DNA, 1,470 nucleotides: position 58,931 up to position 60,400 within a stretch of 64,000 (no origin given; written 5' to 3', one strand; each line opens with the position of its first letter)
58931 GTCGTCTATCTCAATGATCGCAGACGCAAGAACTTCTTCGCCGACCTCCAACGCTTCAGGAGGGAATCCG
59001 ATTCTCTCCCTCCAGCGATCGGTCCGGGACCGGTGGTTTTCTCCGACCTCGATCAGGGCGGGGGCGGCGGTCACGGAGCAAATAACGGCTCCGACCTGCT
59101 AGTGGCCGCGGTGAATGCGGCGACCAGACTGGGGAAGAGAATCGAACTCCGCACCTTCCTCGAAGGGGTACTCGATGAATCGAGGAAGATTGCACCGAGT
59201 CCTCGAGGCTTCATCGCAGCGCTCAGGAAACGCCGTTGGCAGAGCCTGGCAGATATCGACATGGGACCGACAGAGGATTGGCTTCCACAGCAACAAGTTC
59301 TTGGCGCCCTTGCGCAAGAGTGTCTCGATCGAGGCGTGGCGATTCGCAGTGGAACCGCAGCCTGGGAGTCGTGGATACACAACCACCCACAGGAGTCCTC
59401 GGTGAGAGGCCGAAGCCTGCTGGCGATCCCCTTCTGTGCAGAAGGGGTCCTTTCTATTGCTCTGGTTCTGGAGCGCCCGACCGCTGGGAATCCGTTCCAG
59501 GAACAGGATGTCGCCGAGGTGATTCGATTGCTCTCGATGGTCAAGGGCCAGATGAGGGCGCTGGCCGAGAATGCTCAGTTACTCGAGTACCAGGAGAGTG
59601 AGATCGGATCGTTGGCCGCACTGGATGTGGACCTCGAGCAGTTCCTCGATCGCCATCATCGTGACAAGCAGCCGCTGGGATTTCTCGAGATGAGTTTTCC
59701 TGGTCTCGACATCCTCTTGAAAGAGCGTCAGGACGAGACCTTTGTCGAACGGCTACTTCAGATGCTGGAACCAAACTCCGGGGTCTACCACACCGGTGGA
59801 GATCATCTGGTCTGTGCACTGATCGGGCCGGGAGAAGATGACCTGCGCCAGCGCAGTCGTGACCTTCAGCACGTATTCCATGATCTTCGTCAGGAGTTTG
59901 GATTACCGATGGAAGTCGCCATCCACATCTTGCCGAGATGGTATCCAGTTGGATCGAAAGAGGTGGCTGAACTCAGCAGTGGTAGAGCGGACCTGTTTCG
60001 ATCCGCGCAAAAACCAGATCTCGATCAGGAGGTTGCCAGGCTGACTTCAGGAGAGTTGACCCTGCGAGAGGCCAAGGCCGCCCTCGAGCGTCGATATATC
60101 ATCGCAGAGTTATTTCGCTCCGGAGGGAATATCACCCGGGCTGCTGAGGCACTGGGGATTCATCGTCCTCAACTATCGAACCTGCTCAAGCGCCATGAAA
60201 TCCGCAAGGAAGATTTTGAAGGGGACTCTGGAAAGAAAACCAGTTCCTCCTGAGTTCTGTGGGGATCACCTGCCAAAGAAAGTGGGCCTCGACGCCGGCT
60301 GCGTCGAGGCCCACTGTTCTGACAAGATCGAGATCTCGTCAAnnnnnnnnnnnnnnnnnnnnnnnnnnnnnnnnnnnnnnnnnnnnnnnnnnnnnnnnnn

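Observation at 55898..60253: ~1450-aa regulator combining STAND-type NTPase, TPR arrays, GAF, GGDEF-like segment and a Fis-type HTH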

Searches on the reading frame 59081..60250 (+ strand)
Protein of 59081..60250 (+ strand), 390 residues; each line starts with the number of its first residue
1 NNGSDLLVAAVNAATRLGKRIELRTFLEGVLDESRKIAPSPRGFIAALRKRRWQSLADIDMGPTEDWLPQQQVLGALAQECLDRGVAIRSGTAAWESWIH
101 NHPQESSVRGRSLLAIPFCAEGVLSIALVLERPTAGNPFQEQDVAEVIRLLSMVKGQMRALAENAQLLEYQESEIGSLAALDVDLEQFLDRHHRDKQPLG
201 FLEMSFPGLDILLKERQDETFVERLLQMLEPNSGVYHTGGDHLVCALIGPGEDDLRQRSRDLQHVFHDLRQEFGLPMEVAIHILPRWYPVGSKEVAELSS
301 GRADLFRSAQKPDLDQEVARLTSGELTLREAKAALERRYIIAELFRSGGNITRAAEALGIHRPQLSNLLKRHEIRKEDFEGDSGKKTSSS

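Call 18: search_protein_families(library=pfam, alignment_id=A2, max_evalue=0.1)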
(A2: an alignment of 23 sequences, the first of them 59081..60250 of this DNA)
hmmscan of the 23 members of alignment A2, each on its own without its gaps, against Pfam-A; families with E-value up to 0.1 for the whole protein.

A. member 1, window:59081-60250:+ (390 aa): 7 families
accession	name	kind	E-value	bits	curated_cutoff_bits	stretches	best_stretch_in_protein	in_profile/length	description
PF02954.25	HTH_8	-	8e-09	35.5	22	1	335-371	5-41/42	Bacterial regulatory protein, Fis family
PF13384.12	HTH_23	-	1.9e-05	24.7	24.6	1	335-372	4-41/50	Homeodomain-like domain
PF13744.12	HTH_37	-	3.2e-05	24.1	27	0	331-371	15-54/80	Helix-turn-helix domain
PF13556.12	HTH_30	-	0.0024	18.1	27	1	344-363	8-27/59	PucR C-terminal helix-turn-helix domain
PF00126.33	HTH_1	-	0.0032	17.8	26.6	1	349-373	14-38/60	Bacterial regulatory helix-turn-helix protein, lysR family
PF13518.12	HTH_28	-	0.004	17.7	25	1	338-371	2-35/52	Helix-turn-helix domain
PF13693.12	HTH_35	-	0.024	15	25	0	338-377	5-44/75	Winged helix-turn-helix DNA-binding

B. families by the number of members that match (of 23 scanned): 18 families
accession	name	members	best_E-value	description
PF02954.25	HTH_8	23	5.5e-09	Bacterial regulatory protein, Fis family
PF00126.33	HTH_1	23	6.1e-06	Bacterial regulatory helix-turn-helix protein, lysR family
PF13556.12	HTH_30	18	0.0014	PucR C-terminal helix-turn-helix domain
PF01590.32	GAF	17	2.7e-09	GAF domain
PF13384.12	HTH_23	17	3.9e-06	Homeodomain-like domain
PF13518.12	HTH_28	13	0.00013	Helix-turn-helix domain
PF13744.12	HTH_37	11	3.2e-05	Helix-turn-helix domain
PF13492.12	GAF_3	9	0.00011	GAF domain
PF13185.12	GAF_2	8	3.9e-08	GAF domain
PF13693.12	HTH_35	8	0.024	Winged helix-turn-helix DNA-binding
PF13551.12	HTH_29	6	0.035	Winged helix-turn helix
PF12728.13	HTH_17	2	0.026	Helix-turn-helix domain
PF03683.19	UPF0175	2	0.077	Uncharacterised protein family (UPF0175)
PF19719.4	DUF6213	1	0.024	Family of unknown function (DUF6213)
PF08987.15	DUF1892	1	0.037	Protein of unknown function (DUF1892)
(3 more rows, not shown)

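Call 19: search_solved_structures(query=A2, max_evalue=10)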
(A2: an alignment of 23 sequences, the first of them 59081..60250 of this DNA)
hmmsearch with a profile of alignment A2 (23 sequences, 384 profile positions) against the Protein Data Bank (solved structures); distinct sequences matched with E-value up to 10: 28.
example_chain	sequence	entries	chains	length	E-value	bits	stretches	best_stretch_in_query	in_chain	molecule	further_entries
5m7n_A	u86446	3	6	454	3.3e-06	29.5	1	328-372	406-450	Nitrogen assimilation regulatory protein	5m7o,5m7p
3eea_A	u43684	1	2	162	0.025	16.7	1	105-156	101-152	GAF domain/HD domain protein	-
2y79_A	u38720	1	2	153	0.04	16.1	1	111-154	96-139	REDOX SENSOR HISTIDINE KINASE RESPONSE REGULATOR DEVS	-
8p53_C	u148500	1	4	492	0.04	16.1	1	321-380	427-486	Transcriptional regulator FleQ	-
4ynr_A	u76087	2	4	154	0.041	16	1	111-154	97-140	Redox sensor histidine kinase response regulator DevS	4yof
2w3d_A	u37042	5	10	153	0.042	16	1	111-154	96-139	TWO COMPONENT SENSOR HISTIDINE KINASE DEVS (GAF FAMILY PROTEIN)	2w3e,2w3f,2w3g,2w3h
2y8h_A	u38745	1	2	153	0.044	15.9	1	111-154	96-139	TWO COMPONENT SENSOR HISTIDINE KINASE DEVS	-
4zve_A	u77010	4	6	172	0.051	15.7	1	186-283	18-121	Diguanylate cyclase DosC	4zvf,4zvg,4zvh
1ojl_A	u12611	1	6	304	0.054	15.7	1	337-366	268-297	TRANSCRIPTIONAL REGULATORY PROTEIN ZRAR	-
3e7l_A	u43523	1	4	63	0.085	15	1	330-377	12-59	Transcriptional regulator (NtrC family)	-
4fth_A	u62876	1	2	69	0.12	14.5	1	330-377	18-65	Transcriptional regulator (NtrC family)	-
3ezu_A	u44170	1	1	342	0.17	14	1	168-287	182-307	GGDEF domain protein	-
1etx_A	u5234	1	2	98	0.2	13.8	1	348-376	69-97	FACTOR FOR INVERSION STIMULATION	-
4fis_A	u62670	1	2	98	0.23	13.6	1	348-376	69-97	FACTOR FOR INVERSION STIMULATION (FIS)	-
8qj3_A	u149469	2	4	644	0.29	13.3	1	172-277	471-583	Ammonium transporter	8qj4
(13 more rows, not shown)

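Call 24: predict_structure(alignment_id=A2)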
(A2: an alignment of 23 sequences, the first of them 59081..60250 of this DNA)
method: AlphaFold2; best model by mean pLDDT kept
length: 390 residues; sequences in the alignment: 23
mean_pLDDT: 84.6   pTM: 0.69
mean pLDDT of the five models: 84.6, 83.7, 82.9, 82.3, 82.3
residues with pLDDT >= 90: 182; 70-90: 164; 50-70: 27; < 50: 17
segments of 3 or more residues with pLDDT < 50: 309-315, 382-390
pLDDT, mean of each block of 10 residues (from residue 1): 75 93 94 95 91 89 90 94 95 90 88 95 93 89 95 95 91 89 90 90 89 83 92 90 91 92 90 82 90 78 64 49 59 72 75 83 87 77 37
secondary structure, 60 per line:
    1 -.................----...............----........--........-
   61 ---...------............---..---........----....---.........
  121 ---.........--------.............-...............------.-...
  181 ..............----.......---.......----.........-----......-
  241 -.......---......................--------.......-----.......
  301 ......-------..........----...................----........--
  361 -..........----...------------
elements in order: H2-18 H23-37 E42-49 E52-59 H73-84 H93-100 H105-108 E112-120 E124-132 H141-153 H155-168 H178-194 E199-205 H209-215 H220-228 E234-239 E242-248 H252-273 E282-288 H294-306 H314-323 H328-346 H351-358 H362-371

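Call 31: fold_search(model_id=the predicted structure, library=pdb)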
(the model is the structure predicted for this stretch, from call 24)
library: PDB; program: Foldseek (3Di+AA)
matches with E <= 10: 1093; with E <= 0.001: 143
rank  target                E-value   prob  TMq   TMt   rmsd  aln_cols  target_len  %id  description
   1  4zmu_A                2.4e-08  1.00  0.33  0.37  11.4       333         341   14  Dcsbis, a diguanylate cyclase from Pseudomonas aeruginosa (released 2016-05-04)
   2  4zmu_B                5.5e-08  1.00  0.33  0.37  11.2       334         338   15  Dcsbis, a diguanylate cyclase from Pseudomonas aeruginosa (released 2016-05-04)
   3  6et7_A                2.0e-06  1.00  0.28  0.18  19.9       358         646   14  Activated heterodimer of the bacteriophytochrome regulated diguanylyl cyclase variant - S505V A526V - from Idiomarina  (released 2018-06-13)
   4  4etx                  2.5e-06  1.00  0.28  0.35  19.8       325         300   14  Crystal Structure of PelD 158-CT from Pseudomonas aeruginosa PAO1 (released 2012-07-25)
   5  5llw_B                2.6e-06  1.00  0.28  0.17  17.9       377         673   15  Bacteriophytochrome activated diguanylyl cyclase from Idiomarina species A28L (released 2017-03-15)
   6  4euv                  5.4e-06  1.00  0.27  0.36  18.4       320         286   15  Crystal Structure of PelD 158-CT from Pseudomonas aeruginosa PAO1, in complex with c-di-GMP, form 1 (released 2012-07-25)
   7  4eu0                  5.4e-06  1.00  0.27  0.35  17.9       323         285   14  Crystal Structure of PelD 158-CT from Pseudomonas aeruginosa PAO1 (released 2012-07-25)
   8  5llw_A                6.7e-06  1.00  0.27  0.17  19.9       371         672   15  Bacteriophytochrome activated diguanylyl cyclase from Idiomarina species A28L (released 2017-03-15)
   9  4etz_B                8.7e-06  1.00  0.25  0.32  18.1       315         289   14  Crystal Structure of PelD 158-CT from Pseudomonas aeruginosa PAO1 (released 2012-07-25)
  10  9bkv_A                1.0e-05  1.00  0.26  0.14  18.3       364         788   10  DosP R97A bent form (released 2024-11-20)
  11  4dn0                  2.1e-05  1.00  0.27  0.37  18.5       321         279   15  PelD 156-455 from Pseudomonas aeruginosa PA14 in complex with c-di-GMP (released 2012-05-23)
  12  9ce0_B                2.1e-05  1.00  0.25  0.14  17.8       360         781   10  DosP Apo Bent form (released 2024-11-20)
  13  8avw_B                2.2e-05  1.00  0.33  0.24  24.2       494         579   13  Cryo-EM structure of DrBphP in Pr state (released 2022-12-21)
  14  4r70_A                2.9e-05  1.00  0.33  0.27  14.8       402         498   13  Crystal structure of bacteriophytochrome RpBphP3 from photosynthetic bacterium R. palustris (released 2015-07-15)
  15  5llx_A                3.0e-05  1.00  0.28  0.18  18.3       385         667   14  Bacteriophytochrome activated diguanylyl cyclase from Idiomarina species A28L with GTP bound (released 2017-03-15)
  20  3ci6_B                4.9e-05  1.00  0.32  0.69   4.2       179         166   13  Crystal structure of the GAF domain from Acinetobacter phosphoenolpyruvate-protein phosphotransferase (released 2008-05-13)
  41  3p01_A                1.4e-04  1.00  0.32  0.63   4.0       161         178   14  Crystal structure of two-component response regulator from Nostoc sp. PCC 7120 (released 2010-10-06)
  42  3eea_B                1.4e-04  1.00  0.27  0.62   5.2       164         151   15  The crystal structure of the GAF domain/HD domain protein from Geobacter sulfurreducens (released 2008-11-04)
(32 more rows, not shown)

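Call 74: find_homologous_proteins(query=A2, max_evalue=0.001)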
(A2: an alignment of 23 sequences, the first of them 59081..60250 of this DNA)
Query A2 (23 sequences) (390 aa, profile of the alignment): 1 proteins with E <= 0.001 among 8000 candidates.
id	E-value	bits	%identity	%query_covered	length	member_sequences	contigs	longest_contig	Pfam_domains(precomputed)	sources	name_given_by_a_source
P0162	6.9e-118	412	78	68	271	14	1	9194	PF13384.13,PF02954.26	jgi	jgi:hypothetical protein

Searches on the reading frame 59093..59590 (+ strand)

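Call 8: search_protein_families(library=pfam, proteins=[window:59093-59590:+], max_evalue=10)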
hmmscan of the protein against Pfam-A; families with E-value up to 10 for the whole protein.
seq(166 aa): 1 family
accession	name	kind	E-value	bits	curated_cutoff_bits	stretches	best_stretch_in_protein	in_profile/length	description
PF12359.13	DUF3645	-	0.16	11.8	25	1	106-119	3-16/33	Protein of unknown function (DUF3645)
